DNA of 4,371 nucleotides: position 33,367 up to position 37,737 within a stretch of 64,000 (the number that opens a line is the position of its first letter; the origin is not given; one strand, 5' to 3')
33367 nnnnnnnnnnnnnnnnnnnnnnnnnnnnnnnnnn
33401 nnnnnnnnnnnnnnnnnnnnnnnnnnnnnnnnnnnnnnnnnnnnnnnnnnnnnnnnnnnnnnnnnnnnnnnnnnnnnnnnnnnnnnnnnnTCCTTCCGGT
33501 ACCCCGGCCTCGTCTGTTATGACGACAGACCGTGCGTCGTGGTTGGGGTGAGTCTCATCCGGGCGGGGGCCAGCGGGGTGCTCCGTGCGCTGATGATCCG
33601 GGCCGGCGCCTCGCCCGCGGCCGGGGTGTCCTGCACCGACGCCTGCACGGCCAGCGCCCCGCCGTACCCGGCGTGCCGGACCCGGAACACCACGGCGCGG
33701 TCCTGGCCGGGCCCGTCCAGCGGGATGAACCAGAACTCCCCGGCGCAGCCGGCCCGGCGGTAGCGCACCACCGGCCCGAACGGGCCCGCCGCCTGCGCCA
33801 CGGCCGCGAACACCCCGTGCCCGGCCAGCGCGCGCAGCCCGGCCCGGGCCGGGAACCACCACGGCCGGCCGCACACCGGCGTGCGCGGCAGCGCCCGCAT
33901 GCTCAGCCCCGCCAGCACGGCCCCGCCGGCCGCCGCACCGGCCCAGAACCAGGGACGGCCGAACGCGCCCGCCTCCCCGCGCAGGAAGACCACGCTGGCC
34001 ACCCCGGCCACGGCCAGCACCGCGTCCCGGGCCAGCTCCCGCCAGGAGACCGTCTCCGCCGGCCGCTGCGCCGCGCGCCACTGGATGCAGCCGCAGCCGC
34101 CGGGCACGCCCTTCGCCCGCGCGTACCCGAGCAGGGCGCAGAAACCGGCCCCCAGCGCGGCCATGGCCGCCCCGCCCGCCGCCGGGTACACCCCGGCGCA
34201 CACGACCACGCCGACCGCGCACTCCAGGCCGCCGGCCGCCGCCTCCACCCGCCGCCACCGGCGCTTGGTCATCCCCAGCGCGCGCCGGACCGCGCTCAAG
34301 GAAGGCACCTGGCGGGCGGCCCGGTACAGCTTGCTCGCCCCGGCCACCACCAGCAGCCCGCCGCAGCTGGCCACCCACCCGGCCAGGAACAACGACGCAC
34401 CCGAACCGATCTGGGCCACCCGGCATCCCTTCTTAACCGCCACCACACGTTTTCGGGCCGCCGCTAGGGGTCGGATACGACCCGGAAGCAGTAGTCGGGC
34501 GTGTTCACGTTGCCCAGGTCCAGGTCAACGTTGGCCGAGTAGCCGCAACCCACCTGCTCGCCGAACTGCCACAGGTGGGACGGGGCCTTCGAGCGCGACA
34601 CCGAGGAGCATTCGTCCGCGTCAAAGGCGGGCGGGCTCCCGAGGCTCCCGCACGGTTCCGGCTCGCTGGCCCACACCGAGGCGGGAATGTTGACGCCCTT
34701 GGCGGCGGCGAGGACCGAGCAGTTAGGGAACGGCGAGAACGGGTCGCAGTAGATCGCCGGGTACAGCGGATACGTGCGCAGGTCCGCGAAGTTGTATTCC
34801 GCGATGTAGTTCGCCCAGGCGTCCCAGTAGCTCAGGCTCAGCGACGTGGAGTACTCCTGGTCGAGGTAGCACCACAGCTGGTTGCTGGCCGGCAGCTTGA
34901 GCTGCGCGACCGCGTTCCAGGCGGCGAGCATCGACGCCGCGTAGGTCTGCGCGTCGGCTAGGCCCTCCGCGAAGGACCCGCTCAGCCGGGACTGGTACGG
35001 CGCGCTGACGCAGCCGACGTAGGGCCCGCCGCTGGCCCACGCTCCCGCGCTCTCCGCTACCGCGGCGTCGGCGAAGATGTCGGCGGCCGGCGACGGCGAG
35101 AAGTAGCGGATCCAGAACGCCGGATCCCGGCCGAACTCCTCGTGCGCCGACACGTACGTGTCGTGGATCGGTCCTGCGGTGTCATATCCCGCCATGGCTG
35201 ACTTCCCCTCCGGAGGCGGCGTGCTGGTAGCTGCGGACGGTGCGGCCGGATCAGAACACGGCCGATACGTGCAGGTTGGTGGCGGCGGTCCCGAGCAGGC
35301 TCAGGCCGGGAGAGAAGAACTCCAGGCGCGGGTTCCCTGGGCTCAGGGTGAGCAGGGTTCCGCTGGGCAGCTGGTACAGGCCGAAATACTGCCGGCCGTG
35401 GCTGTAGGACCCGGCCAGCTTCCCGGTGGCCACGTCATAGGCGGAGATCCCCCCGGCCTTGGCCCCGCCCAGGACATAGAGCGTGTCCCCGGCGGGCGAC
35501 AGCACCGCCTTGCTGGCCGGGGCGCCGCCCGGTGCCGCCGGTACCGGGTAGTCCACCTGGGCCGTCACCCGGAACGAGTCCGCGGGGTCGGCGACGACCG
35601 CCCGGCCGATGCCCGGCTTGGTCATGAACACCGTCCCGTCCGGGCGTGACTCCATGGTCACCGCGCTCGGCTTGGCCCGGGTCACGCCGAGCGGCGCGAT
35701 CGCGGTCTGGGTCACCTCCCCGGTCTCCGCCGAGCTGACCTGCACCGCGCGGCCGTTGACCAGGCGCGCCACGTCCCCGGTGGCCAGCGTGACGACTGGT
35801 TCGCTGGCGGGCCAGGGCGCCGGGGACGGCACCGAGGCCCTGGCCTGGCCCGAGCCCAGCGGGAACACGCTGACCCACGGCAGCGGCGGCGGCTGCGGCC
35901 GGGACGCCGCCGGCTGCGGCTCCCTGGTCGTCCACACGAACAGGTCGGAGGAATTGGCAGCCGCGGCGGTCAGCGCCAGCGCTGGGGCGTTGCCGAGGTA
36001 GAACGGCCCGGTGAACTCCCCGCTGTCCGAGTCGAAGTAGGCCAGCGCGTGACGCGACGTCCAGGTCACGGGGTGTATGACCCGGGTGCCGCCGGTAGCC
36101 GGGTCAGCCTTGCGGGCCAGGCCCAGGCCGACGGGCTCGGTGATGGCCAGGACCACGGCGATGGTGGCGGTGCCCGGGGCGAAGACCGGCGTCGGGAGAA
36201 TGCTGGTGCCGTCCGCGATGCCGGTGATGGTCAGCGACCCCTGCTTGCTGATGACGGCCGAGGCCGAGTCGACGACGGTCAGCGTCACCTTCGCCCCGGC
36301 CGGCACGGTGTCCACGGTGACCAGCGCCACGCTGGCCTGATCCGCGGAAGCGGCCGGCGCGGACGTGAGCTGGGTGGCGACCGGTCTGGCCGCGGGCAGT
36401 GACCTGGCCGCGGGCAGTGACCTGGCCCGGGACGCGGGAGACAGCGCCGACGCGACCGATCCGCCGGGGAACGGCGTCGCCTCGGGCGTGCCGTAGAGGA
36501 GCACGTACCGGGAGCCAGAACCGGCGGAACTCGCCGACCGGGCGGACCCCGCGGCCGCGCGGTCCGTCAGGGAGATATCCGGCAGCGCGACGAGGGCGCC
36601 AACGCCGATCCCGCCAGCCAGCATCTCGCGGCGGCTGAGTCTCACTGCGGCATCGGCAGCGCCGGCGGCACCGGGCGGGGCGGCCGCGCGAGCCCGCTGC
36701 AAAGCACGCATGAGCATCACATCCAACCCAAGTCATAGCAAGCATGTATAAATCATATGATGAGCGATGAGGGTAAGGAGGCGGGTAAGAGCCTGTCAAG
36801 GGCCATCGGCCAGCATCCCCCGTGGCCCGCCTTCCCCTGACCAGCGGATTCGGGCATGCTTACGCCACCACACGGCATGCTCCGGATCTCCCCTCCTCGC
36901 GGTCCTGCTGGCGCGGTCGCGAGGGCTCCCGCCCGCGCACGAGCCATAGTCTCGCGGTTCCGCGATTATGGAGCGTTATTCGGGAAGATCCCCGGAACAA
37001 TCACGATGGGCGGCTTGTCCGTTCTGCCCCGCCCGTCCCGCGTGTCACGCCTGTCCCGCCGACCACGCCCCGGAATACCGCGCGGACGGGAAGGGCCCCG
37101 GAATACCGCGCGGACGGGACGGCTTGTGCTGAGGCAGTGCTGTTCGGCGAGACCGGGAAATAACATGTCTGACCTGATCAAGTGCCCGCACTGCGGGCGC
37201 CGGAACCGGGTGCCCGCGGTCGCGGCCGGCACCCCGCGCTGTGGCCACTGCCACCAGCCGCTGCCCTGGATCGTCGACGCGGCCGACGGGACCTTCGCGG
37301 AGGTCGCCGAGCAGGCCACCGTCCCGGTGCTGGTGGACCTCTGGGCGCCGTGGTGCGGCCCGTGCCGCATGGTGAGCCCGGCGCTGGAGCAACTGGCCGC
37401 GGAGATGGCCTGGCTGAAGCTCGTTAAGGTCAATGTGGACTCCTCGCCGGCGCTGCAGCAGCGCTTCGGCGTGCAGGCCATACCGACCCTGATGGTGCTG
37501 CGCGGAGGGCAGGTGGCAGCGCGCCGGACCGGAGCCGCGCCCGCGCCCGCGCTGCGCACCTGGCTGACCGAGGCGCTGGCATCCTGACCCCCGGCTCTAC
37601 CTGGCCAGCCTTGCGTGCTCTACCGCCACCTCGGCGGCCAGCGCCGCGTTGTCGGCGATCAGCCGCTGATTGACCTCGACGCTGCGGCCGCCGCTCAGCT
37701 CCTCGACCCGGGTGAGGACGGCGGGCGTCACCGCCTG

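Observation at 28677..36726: Tandemly duplicated four-gene envelope cassette: Tat-propeller protein, signal-less 8-Cys DUF1906 protein, MauE-like membrane protein, DUF4232 lipoprotein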

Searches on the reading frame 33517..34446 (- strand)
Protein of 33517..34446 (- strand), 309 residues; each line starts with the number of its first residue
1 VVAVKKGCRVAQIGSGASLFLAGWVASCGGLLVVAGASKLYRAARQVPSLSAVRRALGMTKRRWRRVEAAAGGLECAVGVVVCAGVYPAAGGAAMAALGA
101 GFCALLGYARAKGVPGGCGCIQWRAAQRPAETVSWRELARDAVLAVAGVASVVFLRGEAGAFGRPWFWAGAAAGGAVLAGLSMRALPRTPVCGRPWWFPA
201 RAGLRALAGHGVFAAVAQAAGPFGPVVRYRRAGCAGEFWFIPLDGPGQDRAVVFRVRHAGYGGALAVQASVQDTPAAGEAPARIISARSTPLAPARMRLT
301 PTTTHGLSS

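Call 5: search_protein_families(library=pfam, max_evalue=1, proteins=[window:33517-34446:-])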
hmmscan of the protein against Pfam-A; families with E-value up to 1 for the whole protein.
window:33517-34446:- (309 aa): 1 family
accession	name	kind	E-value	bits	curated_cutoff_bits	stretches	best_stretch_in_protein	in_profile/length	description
PF07291.16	MauE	-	3.7e-09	37.4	27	1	28-152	12-126/128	Methylamine utilisation protein MauE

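Call 6: search_protein_families(library=ncbifam, max_evalue=1, proteins=[window:33517-34446:-])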
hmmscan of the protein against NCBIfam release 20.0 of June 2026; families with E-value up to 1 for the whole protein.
window:33517-34446:- (309 aa): 0 families

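Call 20: find_homologous_proteins(query=window:33517-34446:-)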
Query window:33517-34446:- (309 aa): 286 proteins with E <= 0.001 among 8000 candidates; the best 120 are listed.
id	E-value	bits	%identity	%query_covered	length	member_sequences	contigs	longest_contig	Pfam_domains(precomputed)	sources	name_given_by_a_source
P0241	1.5e-178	611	97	97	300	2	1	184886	PF07291.17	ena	-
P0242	4.4e-151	521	84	97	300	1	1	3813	PF07291.17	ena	-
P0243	2.8e-147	508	82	97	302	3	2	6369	PF07291.17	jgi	jgi:hypothetical protein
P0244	1.6e-140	486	80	97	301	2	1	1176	PF07291.17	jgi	-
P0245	2.5e-135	469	79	97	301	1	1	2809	PF07291.17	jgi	jgi:hypothetical protein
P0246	2.9e-135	469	78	95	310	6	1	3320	PF07291.17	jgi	jgi:hypothetical protein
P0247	1.4e-134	466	79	97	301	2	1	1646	PF07291.17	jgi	jgi:hypothetical protein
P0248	1.8e-134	466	77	97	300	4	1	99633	PF07291.17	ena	-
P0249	3.1e-134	465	79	96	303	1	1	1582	PF07291.17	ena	-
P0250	7.1e-133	461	77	97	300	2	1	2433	PF07291.17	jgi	-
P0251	9.3e-133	460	76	100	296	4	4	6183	PF07291.17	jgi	jgi:hypothetical protein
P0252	1.1e-131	457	75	100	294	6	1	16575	PF07291.17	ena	-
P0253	2.5e-129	449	77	97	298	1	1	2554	PF07291.17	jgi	jgi:hypothetical protein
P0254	3.2e-129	449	75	97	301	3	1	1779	PF07291.17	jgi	jgi:hypothetical protein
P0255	1.5e-127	443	79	92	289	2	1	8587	PF07291.17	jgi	jgi:hypothetical protein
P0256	1.1e-126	440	77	92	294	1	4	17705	PF07291.17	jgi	jgi:hypothetical protein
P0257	2.6e-121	423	73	97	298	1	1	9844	PF07291.17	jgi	jgi:hypothetical protein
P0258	1.1e-120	421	72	96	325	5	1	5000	PF07291.17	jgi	jgi:hypothetical protein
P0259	2.9e-120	419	75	91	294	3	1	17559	PF07291.17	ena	-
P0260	5.7e-120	418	76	93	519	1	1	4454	PF14016.13,PF07291.17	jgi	jgi:Protein of unknown function (DUF4232)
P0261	6.8e-120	418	74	97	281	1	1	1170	PF07291.17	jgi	jgi:hypothetical protein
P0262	1.6e-119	417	74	92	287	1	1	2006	PF07291.17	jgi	jgi:hypothetical protein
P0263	1.6e-119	417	76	90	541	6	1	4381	PF14016.13,PF07291.17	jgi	jgi:Protein of unknown function (DUF4232)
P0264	1.0e-118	414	73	92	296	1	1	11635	PF07291.17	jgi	jgi:hypothetical protein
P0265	3.3e-118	413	73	92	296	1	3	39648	PF07291.17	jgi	jgi:hypothetical protein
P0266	6.8e-118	412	73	92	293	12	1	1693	PF07291.17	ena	-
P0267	7.8e-118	411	74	90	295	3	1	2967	PF07291.17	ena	-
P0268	3.2e-117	409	72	93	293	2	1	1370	PF07291.17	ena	-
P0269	5.1e-117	409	72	93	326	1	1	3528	PF07291.17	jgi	jgi:hypothetical protein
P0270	4.5e-116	406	71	93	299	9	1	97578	PF07291.17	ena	-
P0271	5.7e-116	405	71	97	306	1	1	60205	PF07291.17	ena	-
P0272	1.1e-115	404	73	92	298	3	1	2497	PF07291.17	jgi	jgi:hypothetical protein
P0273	3.1e-115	403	70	93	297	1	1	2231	PF07291.17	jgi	jgi:hypothetical protein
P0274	3.8e-115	403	73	92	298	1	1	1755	PF07291.17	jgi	jgi:hypothetical protein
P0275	5.0e-115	402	70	92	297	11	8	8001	PF07291.17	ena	-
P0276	5.1e-115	402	70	96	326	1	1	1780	PF07291.17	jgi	jgi:hypothetical protein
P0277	1.0e-114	401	74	89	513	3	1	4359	PF14016.13,PF07291.17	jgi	jgi:hypothetical protein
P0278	1.2e-114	401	73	89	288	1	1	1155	PF07291.17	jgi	-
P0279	1.3e-114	401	71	92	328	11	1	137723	PF07291.17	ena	-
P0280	1.8e-114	400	70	96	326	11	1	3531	PF07291.17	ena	-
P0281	3.1e-114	400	73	92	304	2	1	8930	PF07291.17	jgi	jgi:hypothetical protein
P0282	4.5e-114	399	73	92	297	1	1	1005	PF07291.17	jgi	jgi:Methylamine utilisation protein MauE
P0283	8.0e-114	398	73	92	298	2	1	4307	PF07291.17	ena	-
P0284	2.4e-113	397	73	92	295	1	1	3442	PF07291.17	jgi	jgi:hypothetical protein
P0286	1.4e-112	394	70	96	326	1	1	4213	PF07291.17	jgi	jgi:hypothetical protein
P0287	1.6e-112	394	73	88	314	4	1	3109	PF07291.17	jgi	jgi:hypothetical protein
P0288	7.4e-112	392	71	93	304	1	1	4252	PF07291.17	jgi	jgi:hypothetical protein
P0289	1.3e-111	391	74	85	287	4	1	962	PF07291.17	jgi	jgi:hypothetical protein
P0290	1.5e-111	391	74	85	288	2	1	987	PF07291.17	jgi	jgi:hypothetical protein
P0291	3.7e-111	389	71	92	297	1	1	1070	PF07291.17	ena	-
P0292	4.8e-111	389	70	90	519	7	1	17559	PF14016.13,PF07291.17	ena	-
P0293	4.8e-111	389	69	96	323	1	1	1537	PF07291.17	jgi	jgi:hypothetical protein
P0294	2.0e-110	387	71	92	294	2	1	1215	PF07291.17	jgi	jgi:hypothetical protein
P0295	2.4e-110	387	73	85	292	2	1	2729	PF07291.17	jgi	-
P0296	1.1e-109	385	72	90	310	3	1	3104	PF07291.17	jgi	jgi:hypothetical protein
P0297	8.4e-108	378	70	87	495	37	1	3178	PF14016.13,PF07291.17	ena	-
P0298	1.4e-107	378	73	85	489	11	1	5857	PF14016.13,PF07291.17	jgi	jgi:Protein of unknown function (DUF4232)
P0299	1.3e-106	374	69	88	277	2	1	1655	PF07291.17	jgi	jgi:hypothetical protein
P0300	4.1e-104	366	69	88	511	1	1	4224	PF14016.13,PF07291.17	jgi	jgi:Protein of unknown function (DUF4232)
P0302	2.5e-90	321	64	83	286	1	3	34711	PF07291.17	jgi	jgi:hypothetical protein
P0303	1.5e-89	318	77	69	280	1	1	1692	PF07291.17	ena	-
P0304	4.5e-89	317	64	85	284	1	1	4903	PF07291.17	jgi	jgi:hypothetical protein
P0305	1.4e-88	315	65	83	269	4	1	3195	PF07291.17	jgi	jgi:hypothetical protein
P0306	2.4e-87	311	63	79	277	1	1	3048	PF07291.17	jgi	jgi:hypothetical protein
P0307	7.5e-87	310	65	82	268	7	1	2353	PF07291.17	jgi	jgi:hypothetical protein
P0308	4.0e-86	307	62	91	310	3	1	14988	PF07291.17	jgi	jgi:hypothetical protein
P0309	4.7e-86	307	61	83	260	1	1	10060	PF07291.17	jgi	jgi:hypothetical protein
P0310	9.3e-86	306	61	89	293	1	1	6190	PF07291.17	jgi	jgi:methylamine utilization protein MauE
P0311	1.7e-85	305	63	83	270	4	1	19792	PF07291.17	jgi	jgi:hypothetical protein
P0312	5.2e-85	304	61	87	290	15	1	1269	PF07291.17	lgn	-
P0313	9.2e-85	303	60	86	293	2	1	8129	PF07291.17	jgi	jgi:hypothetical protein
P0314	1.2e-84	302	58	94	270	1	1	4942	PF07291.17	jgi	jgi:hypothetical protein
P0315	1.4e-84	302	61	85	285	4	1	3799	PF07291.17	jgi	jgi:hypothetical protein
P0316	1.7e-84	302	64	83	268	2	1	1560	PF07291.17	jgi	jgi:hypothetical protein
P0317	2.1e-84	302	60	90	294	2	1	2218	PF07291.17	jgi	-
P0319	2.5e-84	301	63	83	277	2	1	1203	PF07291.17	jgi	jgi:hypothetical protein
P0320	5.4e-84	300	63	80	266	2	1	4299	PF07291.17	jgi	jgi:hypothetical protein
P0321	7.7e-84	300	62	83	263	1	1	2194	PF07291.17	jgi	jgi:hypothetical protein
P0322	3.2e-83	298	61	88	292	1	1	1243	PF07291.17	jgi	jgi:hypothetical protein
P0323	4.7e-83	297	59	89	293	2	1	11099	PF07291.17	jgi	jgi:hypothetical protein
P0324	5.7e-83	297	63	83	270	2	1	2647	PF07291.17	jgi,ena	jgi:hypothetical protein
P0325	7.8e-83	296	62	85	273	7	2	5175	PF07291.17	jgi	jgi:hypothetical protein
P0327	1.2e-82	296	62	85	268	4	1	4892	PF07291.17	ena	-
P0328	1.2e-82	296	60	83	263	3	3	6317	PF07291.17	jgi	jgi:hypothetical protein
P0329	1.4e-82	296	57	91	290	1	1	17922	PF07291.17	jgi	jgi:hypothetical protein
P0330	1.9e-82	295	61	85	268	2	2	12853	PF07291.17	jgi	jgi:hypothetical protein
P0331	1.9e-82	295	58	88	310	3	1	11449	PF07291.17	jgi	-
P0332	4.5e-82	294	64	83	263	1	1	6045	PF07291.17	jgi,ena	-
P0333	5.7e-82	294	54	92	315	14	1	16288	PF07291.17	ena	-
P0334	9.7e-82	293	61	80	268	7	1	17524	PF07291.17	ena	-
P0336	1.7e-81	292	59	91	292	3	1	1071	PF07291.17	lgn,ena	-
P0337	2.0e-81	292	62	82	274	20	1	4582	PF07291.17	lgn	-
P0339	4.1e-81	291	61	85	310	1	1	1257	PF07291.17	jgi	jgi:hypothetical protein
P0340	6.5e-81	290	61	85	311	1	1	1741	PF07291.17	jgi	jgi:hypothetical protein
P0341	7.3e-81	290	57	91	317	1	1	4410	PF07291.17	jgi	jgi:hypothetical protein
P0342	7.4e-81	290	62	83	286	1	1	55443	PF07291.17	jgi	jgi:hypothetical protein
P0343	8.2e-81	290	59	90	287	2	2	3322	PF07291.17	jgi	jgi:hypothetical protein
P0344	2.0e-80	288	61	82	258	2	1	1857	PF07291.17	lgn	-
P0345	4.4e-80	287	63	83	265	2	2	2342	PF07291.17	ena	-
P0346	4.6e-80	287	63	83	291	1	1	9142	PF07291.17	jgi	jgi:hypothetical protein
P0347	1.5e-79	286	57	96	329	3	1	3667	PF07291.17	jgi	jgi:hypothetical protein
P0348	1.6e-79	286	62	83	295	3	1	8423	PF07291.17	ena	-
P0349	1.6e-79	285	59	84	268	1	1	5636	PF07291.17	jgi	jgi:hypothetical protein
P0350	1.7e-79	285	61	86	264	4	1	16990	PF07291.17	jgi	jgi:hypothetical protein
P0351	2.6e-79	285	62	85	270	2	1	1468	PF07291.17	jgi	jgi:hypothetical protein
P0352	2.8e-79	285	60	85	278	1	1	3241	PF07291.17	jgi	jgi:uncharacterized membrane protein HdeD (DUF308 family)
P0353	3.2e-79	285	55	91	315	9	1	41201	PF07291.17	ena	-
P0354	3.2e-79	284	61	83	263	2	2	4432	PF07291.17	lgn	-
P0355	4.5e-79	284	54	88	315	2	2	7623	PF07291.17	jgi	jgi:hypothetical protein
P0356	6.4e-79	284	57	90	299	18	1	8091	PF07291.17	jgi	jgi:hypothetical protein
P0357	7.7e-79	283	59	83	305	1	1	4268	PF07291.17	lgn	-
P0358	1.3e-78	283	54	90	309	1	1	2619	PF07291.17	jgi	jgi:hypothetical protein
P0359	2.1e-78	282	58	82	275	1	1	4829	PF07291.17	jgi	jgi:hypothetical protein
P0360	3.1e-78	281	60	82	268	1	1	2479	PF07291.17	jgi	jgi:hypothetical protein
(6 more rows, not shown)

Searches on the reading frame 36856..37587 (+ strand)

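Call 8: search_protein_families(library=pfam, max_evalue=0.001, proteins=[window:36856-37587:+])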
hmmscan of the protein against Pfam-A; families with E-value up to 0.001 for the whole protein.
window:36856-37587:+ (243 aa): 5 families
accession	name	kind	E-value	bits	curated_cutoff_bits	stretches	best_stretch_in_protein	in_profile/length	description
PF00085.26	Thioredoxin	-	1e-24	86.9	23.5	1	142-238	5-102/103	Thioredoxin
PF13905.12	Thioredoxin_8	-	8e-07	29.8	27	0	157-197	3-46/94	Thioredoxin-like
PF13098.12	Thioredoxin_2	-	1.1e-06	29.4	27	1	152-237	2-104/104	Thioredoxin-like domain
PF21352.3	Zn_ribbon_Thio2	-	0.00027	21.2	27.1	1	110-134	2-27/27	Thioredoxin 2, N-terminal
PF14595.12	Thioredoxin_9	-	0.00083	19.7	25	0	162-216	48-105/129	Thioredoxin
